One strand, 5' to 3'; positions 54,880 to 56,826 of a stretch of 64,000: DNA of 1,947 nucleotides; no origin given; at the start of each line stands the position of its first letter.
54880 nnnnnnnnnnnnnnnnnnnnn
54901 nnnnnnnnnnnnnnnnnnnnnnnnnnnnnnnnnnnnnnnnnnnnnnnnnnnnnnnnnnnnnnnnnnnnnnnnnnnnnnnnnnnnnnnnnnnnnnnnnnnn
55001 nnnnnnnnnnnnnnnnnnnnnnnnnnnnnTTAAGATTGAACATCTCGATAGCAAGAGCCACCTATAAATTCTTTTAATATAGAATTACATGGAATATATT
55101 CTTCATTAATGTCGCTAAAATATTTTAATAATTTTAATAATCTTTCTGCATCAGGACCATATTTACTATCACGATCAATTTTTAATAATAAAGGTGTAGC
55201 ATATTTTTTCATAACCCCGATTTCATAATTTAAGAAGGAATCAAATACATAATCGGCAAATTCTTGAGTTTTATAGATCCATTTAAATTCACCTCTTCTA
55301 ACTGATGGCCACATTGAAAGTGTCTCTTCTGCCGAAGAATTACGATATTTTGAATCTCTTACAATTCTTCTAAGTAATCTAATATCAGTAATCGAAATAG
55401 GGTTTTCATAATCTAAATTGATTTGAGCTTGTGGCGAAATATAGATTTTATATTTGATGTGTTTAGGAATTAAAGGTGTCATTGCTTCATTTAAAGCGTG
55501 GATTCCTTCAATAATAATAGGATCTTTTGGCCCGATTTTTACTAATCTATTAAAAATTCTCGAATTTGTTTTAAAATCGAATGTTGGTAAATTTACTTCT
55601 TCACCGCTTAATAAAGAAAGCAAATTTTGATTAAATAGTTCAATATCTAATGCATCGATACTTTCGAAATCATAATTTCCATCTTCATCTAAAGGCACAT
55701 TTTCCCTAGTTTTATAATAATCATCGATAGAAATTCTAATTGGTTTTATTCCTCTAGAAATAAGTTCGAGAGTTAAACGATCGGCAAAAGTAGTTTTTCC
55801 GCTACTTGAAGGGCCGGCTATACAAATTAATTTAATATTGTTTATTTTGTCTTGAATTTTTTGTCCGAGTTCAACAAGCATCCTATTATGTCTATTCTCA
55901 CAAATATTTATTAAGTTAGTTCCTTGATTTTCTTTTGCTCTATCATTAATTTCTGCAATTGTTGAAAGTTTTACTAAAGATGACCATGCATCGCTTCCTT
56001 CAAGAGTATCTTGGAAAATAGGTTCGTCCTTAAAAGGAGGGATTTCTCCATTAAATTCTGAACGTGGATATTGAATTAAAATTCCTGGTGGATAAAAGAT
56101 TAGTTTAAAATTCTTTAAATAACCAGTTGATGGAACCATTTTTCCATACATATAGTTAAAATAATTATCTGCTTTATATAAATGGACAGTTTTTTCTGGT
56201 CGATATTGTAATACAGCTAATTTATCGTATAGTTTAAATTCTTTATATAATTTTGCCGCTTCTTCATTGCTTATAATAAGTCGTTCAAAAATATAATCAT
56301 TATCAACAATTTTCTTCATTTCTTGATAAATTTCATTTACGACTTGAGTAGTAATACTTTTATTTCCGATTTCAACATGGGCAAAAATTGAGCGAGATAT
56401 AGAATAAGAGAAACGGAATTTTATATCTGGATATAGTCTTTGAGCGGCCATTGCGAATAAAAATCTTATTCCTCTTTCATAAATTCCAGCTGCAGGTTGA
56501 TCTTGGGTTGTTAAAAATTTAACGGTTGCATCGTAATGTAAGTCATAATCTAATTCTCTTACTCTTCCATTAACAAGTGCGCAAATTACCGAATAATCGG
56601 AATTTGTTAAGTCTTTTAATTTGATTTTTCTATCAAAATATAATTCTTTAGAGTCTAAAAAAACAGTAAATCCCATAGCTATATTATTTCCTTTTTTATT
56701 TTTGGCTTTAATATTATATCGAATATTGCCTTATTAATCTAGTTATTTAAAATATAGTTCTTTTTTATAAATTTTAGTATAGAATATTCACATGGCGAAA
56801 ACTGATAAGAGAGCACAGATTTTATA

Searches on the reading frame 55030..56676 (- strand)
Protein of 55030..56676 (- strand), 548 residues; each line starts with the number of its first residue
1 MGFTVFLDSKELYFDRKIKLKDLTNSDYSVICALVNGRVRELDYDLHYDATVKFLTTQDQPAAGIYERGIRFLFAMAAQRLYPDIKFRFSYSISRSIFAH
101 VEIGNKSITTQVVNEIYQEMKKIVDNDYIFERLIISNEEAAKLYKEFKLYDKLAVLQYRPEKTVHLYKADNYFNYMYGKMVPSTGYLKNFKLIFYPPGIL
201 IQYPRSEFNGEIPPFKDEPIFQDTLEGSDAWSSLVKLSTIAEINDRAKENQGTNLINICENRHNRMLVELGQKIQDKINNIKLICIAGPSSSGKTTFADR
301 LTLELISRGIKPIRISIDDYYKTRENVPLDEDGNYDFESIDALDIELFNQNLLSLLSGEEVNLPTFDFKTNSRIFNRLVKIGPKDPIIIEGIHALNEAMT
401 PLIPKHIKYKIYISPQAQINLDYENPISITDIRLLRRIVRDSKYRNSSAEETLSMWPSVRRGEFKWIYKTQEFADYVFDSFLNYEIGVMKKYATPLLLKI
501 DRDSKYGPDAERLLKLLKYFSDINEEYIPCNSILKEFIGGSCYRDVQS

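Call 3: search_protein_families(library=pfam, proteins=[window:55030-56676:-], max_evalue=1)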
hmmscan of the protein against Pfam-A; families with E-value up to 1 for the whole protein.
window:55030-56676:- (548 aa): 10 families
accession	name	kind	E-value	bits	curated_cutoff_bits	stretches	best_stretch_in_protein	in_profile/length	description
PF00485.24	PRK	-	2e-17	64.1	22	1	283-480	1-189/196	Phosphoribulokinase / Uridine kinase family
PF20720.3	nSTAND3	-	1.5e-05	25.2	27.2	1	272-322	8-59/155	Novel STAND NTPase 3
PF13238.12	AAA_18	-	0.0089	16.9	29.4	1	284-395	1-83/128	AAA domain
PF03308.22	MeaB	-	0.013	14.9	23.1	1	260-318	12-70/273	Methylmalonyl Co-A mutase-associated GTPase MeaB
PF06414.18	Zeta_toxin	-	0.014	15.3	22.3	1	282-320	17-54/199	Zeta toxin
PF03205.20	MobB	-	0.017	15.5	26.6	1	284-311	2-29/133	Molybdopterin guanine dinucleotide synthesis protein B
PF13671.12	AAA_33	-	0.021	15.5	27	1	283-326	1-39/143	AAA domain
PF02367.23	TsaE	-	0.033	14.6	26.6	1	266-305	6-45/128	Threonylcarbamoyl adenosine biosynthesis protein TsaE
PF13479.12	AAA_24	-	0.16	12.3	27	1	284-301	5-22/195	AAA domain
PF13521.12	AAA_28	-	0.2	12.3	27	1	284-302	2-20/164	AAA domain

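Call 70: search_protein_families(library=ncbifam, proteins=[window:55030-56676:-], max_evalue=0.01)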
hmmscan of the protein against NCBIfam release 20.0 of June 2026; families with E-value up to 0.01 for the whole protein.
window:55030-56676:- (548 aa): 12 families
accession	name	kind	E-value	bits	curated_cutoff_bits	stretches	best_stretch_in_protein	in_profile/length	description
NF004018.0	PRK05480.1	equivalog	3.2e-28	98.6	180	1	279-481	4-188/210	uridine kinase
TIGR00235.1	udk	equivalog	3.1e-26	92.3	220.3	1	282-479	7-186/207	uridine kinase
NF005655.0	PRK07429.1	subfamily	5.3e-11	42.2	236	1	278-422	5-140/326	phosphoribulokinase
NF005807.0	PRK07667.1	equivalog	2.2e-08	33.9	221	1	269-394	5-130/193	kinase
NF006746.0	PRK09270.1-5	subfamily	2.5e-06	26.6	250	1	281-395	21-135/210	nucleoside/nucleotide kinase family protein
TIGR00418.1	thrS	equivalog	5.2e-06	25.6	383.65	1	73-192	7-127/565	threonine--tRNA ligase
NF006085.0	PRK08233.1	equivalog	5.3e-05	23.1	198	0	280-330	4-48/184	hypothetical protein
NF053861.1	DS8_antiphage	equivalog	0.00016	19.5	790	1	269-323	358-412/994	anti-phage protein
NF005115.0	PRK06547.1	equivalog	0.00063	19.2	173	0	279-305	13-39/172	hypothetical protein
TIGR00750.1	lao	equivalog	0.0015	17.8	240.75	1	254-318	8-71/300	methylmalonyl Co-A mutase-associated GTPase MeaB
NF006744.0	PRK09270.1-3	equivalog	0.0043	16.5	281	1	282-370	24-113/213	nucleoside/nucleotide kinase family protein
NF006743.0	PRK09270.1-2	equivalog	0.0059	15.7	227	1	279-390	26-137/217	nucleoside/nucleotide kinase family protein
